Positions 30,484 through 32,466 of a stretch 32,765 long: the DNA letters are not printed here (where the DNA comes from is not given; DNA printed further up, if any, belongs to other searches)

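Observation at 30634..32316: Unusual domain fusion: Arch_ATPase-like AAA+ NTPase plus putative winged-helix region plus anti-sigma-type Ser kinase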

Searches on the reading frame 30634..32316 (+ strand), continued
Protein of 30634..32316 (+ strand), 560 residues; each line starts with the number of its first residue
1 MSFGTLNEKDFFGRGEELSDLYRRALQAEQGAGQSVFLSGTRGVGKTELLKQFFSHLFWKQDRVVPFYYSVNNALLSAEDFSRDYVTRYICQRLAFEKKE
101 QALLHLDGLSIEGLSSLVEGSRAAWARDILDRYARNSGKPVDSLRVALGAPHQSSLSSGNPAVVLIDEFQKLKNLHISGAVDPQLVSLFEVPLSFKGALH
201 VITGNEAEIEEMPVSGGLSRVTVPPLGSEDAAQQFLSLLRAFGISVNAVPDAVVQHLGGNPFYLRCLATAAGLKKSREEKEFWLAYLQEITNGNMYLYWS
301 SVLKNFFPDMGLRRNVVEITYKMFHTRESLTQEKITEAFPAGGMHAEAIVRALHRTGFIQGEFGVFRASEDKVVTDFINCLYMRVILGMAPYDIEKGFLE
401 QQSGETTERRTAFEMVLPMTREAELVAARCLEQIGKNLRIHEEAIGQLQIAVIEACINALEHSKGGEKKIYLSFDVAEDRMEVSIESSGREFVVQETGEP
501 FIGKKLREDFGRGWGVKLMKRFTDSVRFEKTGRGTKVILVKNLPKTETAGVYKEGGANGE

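Call 14: find_related_loci(query=A1, collection=genome_contigs, flank=7000)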
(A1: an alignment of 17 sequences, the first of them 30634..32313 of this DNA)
Query A1 (560 aa) in genome_contigs; peptide patterns used: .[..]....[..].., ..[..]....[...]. (x = any residue, [..] = any of these).
386 stretches matched a pattern; 113 encode a relative of the query (tblastn E <= 1e-3); the best 80 are kept; 78 distinct loci.
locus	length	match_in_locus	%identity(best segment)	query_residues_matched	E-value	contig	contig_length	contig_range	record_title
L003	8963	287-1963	60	1-560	0e+0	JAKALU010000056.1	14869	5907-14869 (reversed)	MAG: Nitrospirae bacterium isolate WY5.bin134 NODE_6658_length_14869_cov_1.503392, whole genome shotgun sequence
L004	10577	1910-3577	61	1-560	0e+0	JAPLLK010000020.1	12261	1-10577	MAG: Nitrospirae bacterium isolate LacPavin_0920_WC70_MAG_43_14 LacPavin_0920_WC70_scaffold_1298153, whole genome shotgu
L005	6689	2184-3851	61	1-560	0e+0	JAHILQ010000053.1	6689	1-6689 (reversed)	MAG: Nitrospinota bacterium isolate KR13_N2.mb.31 KR13_N2.mb.31_k141_71186, whole genome shotgun sequence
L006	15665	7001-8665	61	1-550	0e+0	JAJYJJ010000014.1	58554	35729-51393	MAG: Nitrospirae bacterium isolate DBS2-1.bin158 NODE_861_length_58554_cov_4.666747, whole genome shotgun sequence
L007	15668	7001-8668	61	1-560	0e+0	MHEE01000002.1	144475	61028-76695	MAG: Nitrospirae bacterium GWF2_44_13 gwf2_scaffold_146, whole genome shotgun sequence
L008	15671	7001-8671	60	1-560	0e+0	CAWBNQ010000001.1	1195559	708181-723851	MAG: Nitrospirota bacterium isolate MFD01299.bin.1.15 genome assembly, contig: contig_15494, whole genome shotgun sequen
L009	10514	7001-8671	58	1-560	0e+0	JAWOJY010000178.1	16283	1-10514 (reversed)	MAG: Nitrospirota bacterium isolate bin_109_1 c_000013882418, whole genome shotgun sequence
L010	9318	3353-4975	57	1-543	0e+0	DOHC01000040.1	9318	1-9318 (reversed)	MAG TPA_asm: Nitrospiraceae bacterium isolate UBA8922 contig_167327, whole genome shotgun sequence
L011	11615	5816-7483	56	1-560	0e+0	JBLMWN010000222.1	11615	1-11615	MAG: Betaproteobacteria bacterium isolate MAG281 PRJNA957066_bin7_renamed_255, whole genome shotgun sequence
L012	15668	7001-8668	59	1-560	0e+0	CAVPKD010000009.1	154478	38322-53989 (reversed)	MAG: Nitrospirota bacterium isolate MFD10007.bin.2.19 genome assembly, contig: contig_71001, whole genome shotgun sequen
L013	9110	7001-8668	58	1-560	0e+0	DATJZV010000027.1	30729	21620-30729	MAG TPA_asm: Nitrospirota bacterium isolate SMAG_U15187 k141_4958571, whole genome shotgun sequence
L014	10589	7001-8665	57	1-560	0e+0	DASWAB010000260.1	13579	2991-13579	MAG TPA_asm: Nitrospirota bacterium isolate SMAG_U2643 k141_602998, whole genome shotgun sequence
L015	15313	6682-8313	54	1-546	0e+0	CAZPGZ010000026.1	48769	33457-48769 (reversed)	MAG TPA_asm: uncultured Nitrospiraceae bacterium isolate binchicken_co20_233 genome assembly, contig: NODE_1696_length_4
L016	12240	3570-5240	53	1-560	0e+0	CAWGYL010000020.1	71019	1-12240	MAG: Nitrospirota bacterium isolate MFD01716.bin.1.191 genome assembly, contig: contig_90190, whole genome shotgun seque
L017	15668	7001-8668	52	1-560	0e+0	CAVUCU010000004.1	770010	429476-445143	MAG: Nitrospirota bacterium isolate MFD05442.bin.1.86 genome assembly, contig: contig_28021, whole genome shotgun sequen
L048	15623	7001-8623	37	9-548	3e-94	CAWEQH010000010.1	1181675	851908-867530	MAG: uncultured Nitrospiraceae bacterium isolate MFD01872.bin.1.109 genome assembly, contig: contig_59915, whole genome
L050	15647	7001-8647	33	1-545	1e-92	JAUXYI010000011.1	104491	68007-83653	MAG: Thermodesulfovibrionia bacterium isolate C18_concoct.bin.153 C18_k141_4221, whole genome shotgun sequence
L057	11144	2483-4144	33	1-548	1e-84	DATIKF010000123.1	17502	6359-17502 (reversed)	MAG TPA_asm: Dissulfurispiraceae bacterium isolate SMAG_U15711 k141_100679, whole genome shotgun sequence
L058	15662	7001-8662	33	1-548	9e-84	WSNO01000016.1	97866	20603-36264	MAG: Nitrospirae bacterium isolate X3_MaxBin.024 scaffold_404, whole genome shotgun sequence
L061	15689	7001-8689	33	1-559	8e-81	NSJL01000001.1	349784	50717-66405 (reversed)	MAG: Nitrospira sp. isolate Ru_enrich_NS NODE_5_length_349784_cov_116.222, whole genome shotgun sequence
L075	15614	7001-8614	30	1-545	1e-67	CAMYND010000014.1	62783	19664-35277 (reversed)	MAG: Thermodesulfovibrionia bacterium isolate FCS_M_Nitrospinota_09 genome assembly, contig: scaffold_591, whole genome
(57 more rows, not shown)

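Call 15: search_solved_structures(query=window:30634-32313:+, max_evalue=1, show_alignments=3)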
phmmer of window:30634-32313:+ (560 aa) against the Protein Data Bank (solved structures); distinct sequences matched with E-value up to 1: 3.
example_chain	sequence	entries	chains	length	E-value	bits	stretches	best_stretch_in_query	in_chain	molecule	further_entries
6m36_A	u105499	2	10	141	1e-06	30.9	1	414-541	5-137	Serine-protein kinase RsbW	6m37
4q11_A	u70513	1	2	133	0.31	12.8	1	258-302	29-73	Sigma factor-binding protein Crl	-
3rpj_A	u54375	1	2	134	0.32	12.7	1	258-302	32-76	Curlin genes transcriptional regulator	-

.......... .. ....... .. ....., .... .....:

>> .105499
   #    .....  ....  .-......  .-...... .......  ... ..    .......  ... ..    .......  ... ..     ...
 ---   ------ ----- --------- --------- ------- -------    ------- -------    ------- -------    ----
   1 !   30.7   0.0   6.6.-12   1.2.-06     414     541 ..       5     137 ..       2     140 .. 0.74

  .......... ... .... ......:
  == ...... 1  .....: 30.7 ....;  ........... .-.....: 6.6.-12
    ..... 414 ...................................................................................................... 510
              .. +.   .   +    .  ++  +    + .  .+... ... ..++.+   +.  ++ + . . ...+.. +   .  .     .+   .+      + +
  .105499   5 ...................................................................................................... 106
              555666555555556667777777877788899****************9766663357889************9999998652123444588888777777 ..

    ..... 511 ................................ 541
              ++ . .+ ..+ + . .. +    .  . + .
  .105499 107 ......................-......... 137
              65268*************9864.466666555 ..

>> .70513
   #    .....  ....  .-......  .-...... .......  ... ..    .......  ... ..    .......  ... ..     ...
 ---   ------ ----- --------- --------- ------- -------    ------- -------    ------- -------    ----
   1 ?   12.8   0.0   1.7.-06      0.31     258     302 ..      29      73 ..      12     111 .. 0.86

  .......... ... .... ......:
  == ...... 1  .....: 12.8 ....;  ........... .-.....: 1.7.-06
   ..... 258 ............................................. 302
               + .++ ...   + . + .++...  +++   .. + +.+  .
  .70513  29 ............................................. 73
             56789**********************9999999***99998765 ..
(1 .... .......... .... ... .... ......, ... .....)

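Call 27: search_protein_families(library=pfam, proteins=[L001:10025-11257:+, L075:7001-8632:+, L075:8682-9782:-, L075:3074-4465:+, L061:7001-8671:+, L061:8748-10334:+, L048:6977-8629:+, L050:8671-10053:-, L061:10327-11676:+], max_evalue=0.01)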
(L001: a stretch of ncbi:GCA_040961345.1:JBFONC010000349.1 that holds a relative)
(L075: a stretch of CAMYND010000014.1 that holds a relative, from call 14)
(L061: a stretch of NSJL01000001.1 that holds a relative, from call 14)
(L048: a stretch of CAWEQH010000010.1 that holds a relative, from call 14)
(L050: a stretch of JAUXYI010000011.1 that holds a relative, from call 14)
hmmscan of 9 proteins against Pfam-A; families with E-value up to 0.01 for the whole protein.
L001:10025-11257:+ (411 aa): 4 families
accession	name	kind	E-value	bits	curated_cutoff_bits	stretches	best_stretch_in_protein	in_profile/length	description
PF13487.12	HD_5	-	6.9e-37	127.2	27.2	1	197-362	3-170/170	HD domain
PF01966.28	HD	-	5.6e-24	85.1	22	1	210-331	3-116/116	HD domain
PF08668.18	HDOD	-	6.8e-09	35.9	22.9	1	208-276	95-161/196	HDOD domain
PF01590.32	GAF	-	0.0024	18.8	22.4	1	36-163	8-133/133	GAF domain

L075:7001-8632:+ (544 aa): 7 families
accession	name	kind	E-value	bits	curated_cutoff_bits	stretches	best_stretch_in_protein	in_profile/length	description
PF01637.24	ATPase_2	-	1.8e-11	44.7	33.2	1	11-274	1-224/225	ATPase domain predominantly from Archaea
PF13191.12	AAA_16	-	1.2e-09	39.3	32.6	1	11-174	2-145/167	AAA ATPase domain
PF13401.12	AAA_22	-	3.3e-07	31.1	27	1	32-216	4-130/130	AAA domain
PF00308.24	Bac_DnaA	-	6.7e-05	23.6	23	1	26-142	27-133/162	Bacterial DnaA ATPAse domain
PF05673.19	DUF815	-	0.00062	19.4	23.8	0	29-57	49-77/249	Protein of unknown function (DUF815)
PF24883.2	NPHP3_N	-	0.0013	19.4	24.8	1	32-109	21-96/164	Nephrocystin 3, N-terminal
PF13173.12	AAA_14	-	0.0027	18.2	27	0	35-80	4-48/129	AAA domain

L075:8682-9782:- (366 aa): 2 families
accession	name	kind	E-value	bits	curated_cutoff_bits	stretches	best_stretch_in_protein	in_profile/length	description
PF01168.26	Ala_racemase_N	-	6.7e-69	232.4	24.1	1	9-224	1-218/220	Alanine racemase, N-terminal domain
PF00842.27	Ala_racemase_C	-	9.4e-51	171.1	25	1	235-362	1-127/127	Alanine racemase, C-terminal domain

L075:3074-4465:+ (464 aa): 2 families
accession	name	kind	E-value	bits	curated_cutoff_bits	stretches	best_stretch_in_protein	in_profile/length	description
PF00206.25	Lyase_1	-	5.9e-89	299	27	1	15-344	2-312/312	Lyase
PF10415.14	FumaraseC_C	-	1.4e-19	70.6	32.5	1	411-463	2-54/54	Fumarase C C-terminus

L061:7001-8671:+ (557 aa): 5 families
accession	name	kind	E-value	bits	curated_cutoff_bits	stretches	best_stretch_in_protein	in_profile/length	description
PF13581.12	HATPase_c_2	-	3.3e-13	50.2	27.4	1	434-548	11-127/127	Histidine kinase-like ATPase domain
PF01637.24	ATPase_2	-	5.4e-06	26.8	33.2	1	11-174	1-122/225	ATPase domain predominantly from Archaea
PF13191.12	AAA_16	-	5.8e-06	27.3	32.6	1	11-171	2-141/167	AAA ATPase domain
PF13173.12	AAA_14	-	0.00044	20.7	27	0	36-81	5-48/129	AAA domain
PF05729.18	NACHT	-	0.004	17.4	26.7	0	35-76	2-47/167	NACHT domain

L061:8748-10334:+ (529 aa): 5 families
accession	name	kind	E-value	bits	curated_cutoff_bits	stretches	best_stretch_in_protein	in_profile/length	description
PF02518.31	HATPase_c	-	8.7e-28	97.4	26.4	1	419-523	2-110/111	Histidine kinase-, DNA gyrase B-, and HSP90-like ATPase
PF00512.31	HisKA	-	2e-14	53.8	26.9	1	310-374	3-64/66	His Kinase A (phospho-acceptor) domain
PF00672.30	HAMP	-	5.2e-05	23.9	25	1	240-289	1-47/53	HAMP domain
PF14501.12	HATPase_c_5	-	8.4e-05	22.9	22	1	425-511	8-93/102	GHKL domain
PF13581.12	HATPase_c_2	-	0.00044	20.7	27.4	1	431-518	40-125/127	Histidine kinase-like ATPase domain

L048:6977-8629:+ (551 aa): 9 families
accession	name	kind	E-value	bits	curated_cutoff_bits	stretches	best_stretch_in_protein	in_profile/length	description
PF13581.12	HATPase_c_2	-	6.9e-16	58.9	27.4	1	428-542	11-127/127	Histidine kinase-like ATPase domain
PF01637.24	ATPase_2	-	1.2e-09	38.7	33.2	1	12-247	2-195/225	ATPase domain predominantly from Archaea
PF13173.12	AAA_14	-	7.8e-06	26.4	27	1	36-108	5-72/129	AAA domain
PF13191.12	AAA_16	-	1.8e-05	25.7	32.6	1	14-60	5-51/167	AAA ATPase domain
PF00931.28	NB-ARC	-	0.00031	20.5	23.5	0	35-56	20-41/248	NB-ARC domain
PF12775.13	AAA_7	-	0.00077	19.5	25.8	1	34-110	34-112/181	P-loop containing dynein motor region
PF02518.31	HATPase_c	-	0.0015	19.4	26.4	1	449-540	6-105/111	Histidine kinase-, DNA gyrase B-, and HSP90-like ATPase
PF05729.18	NACHT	-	0.0032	17.8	26.7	0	36-139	3-99/167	NACHT domain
PF13401.12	AAA_22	-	0.0079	16.9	27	0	34-90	6-59/130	AAA domain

L050:8671-10053:- (460 aa): 2 families
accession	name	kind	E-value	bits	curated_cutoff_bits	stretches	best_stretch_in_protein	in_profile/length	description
PF00206.25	Lyase_1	-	3.6e-93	312.9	27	1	9-338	2-312/312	Lyase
PF10415.14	FumaraseC_C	-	6.2e-18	65.4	32.5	1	404-456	1-53/54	Fumarase C C-terminus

L061:10327-11676:+ (450 aa): 14 families
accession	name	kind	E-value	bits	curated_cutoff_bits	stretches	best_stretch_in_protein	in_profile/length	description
PF00158.32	Sigma54_activat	-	1.2e-66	224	20.2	1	142-308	1-167/168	Sigma-54 interaction domain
PF00072.30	Response_reg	-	1.7e-30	105.8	30.2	1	5-114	1-110/111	Response regulator receiver domain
PF25601.1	AAA_lid_14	-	3.9e-26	91.1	27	1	314-388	1-75/87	AAA+ ATPase lid domain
PF14532.12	Sigma54_activ_2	-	1.9e-19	70.7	25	1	144-313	2-138/138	Sigma-54 interaction domain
PF07724.20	AAA_2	-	2.5e-11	44.3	27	1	164-295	4-136/166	AAA domain (Cdc48 subfamily)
PF07728.20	AAA_5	-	7.3e-11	42.7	22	1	165-286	1-125/139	AAA domain (dynein-related subfamily)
PF00004.35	AAA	-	4.3e-09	37.3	21.2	1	166-289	1-114/131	ATPase family associated with various cellular activities (AAA)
PF02954.25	HTH_8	-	1.4e-08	34.8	22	1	406-441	5-40/42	Bacterial regulatory protein, Fis family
PF01078.27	Mg_chelatase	-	1.1e-06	28.6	20.3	1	164-282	23-156/207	Magnesium chelatase, subunit ChlI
PF00493.29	MCM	-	1.9e-06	27.6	23.3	1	161-263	55-150/224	MCM P-loop domain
PF13191.12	AAA_16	-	2.7e-05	25.2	32.6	1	145-218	5-85/167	AAA ATPase domain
PF20720.3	nSTAND3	-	0.0014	18.7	27.2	0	165-198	19-52/155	Novel STAND NTPase 3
PF12775.13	AAA_7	-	0.0026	17.7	25.8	1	156-242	26-116/181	P-loop containing dynein motor region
PF13401.12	AAA_22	-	0.0082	16.9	27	0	165-203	7-45/130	AAA domain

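Call 28: predict_structure(alignment_id=A2)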
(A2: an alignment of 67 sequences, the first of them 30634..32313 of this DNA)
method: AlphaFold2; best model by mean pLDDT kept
length: 560 residues; sequences in the alignment: 67
mean_pLDDT: 84.3   pTM: 0.68
mean pLDDT of the five models: 84.3, 84.1, 83.6, 83.2, 81.7
residues with pLDDT >= 90: 280; 70-90: 214; 50-70: 33; < 50: 33
segments of 3 or more residues with pLDDT < 50: 405-409, 502-511, 547-560
pLDDT, mean of each block of 10 residues (from residue 1): 62 90 90 88 92 92 94 94 96 92 83 91 93 93 97 93 96 95 93 89 93 88 92 91 81 91 94 81 93 95 92 90 81 76 72 90 82 94 92 86 55 85 89 85 90 89 73 86 83 52 38 70 84 82 60 33
secondary structure, 60 per line:
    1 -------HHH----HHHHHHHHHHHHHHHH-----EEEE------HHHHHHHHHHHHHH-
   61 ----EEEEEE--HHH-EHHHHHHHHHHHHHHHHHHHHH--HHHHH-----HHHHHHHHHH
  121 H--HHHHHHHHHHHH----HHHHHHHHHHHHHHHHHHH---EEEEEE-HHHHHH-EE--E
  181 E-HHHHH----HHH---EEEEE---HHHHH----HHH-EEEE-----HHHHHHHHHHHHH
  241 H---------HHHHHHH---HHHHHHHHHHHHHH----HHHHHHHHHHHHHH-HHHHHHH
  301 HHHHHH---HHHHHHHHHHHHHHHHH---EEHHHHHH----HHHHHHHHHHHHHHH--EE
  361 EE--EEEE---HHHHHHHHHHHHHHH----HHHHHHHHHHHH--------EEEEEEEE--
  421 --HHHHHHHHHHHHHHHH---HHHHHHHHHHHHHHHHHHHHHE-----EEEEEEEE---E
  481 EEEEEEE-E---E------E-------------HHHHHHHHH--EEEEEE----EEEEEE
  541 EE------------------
elements in order: H15-30 E36-39 H46-59 E65-70 H78-98 H101-105 H111-121 H124-135 H140-158 E162-167 H169-174 H183-187 E198-202 H206-210 E219-222 H228-241 H251-257 H261-274 H279-292 H294-306 H310-326 H332-337 H342-356 E359-362 E365-368 H372-386 H391-402 E411-418 H423-438 H442-462 E469-476 E480-487 H514-522 E525-530 E535-542
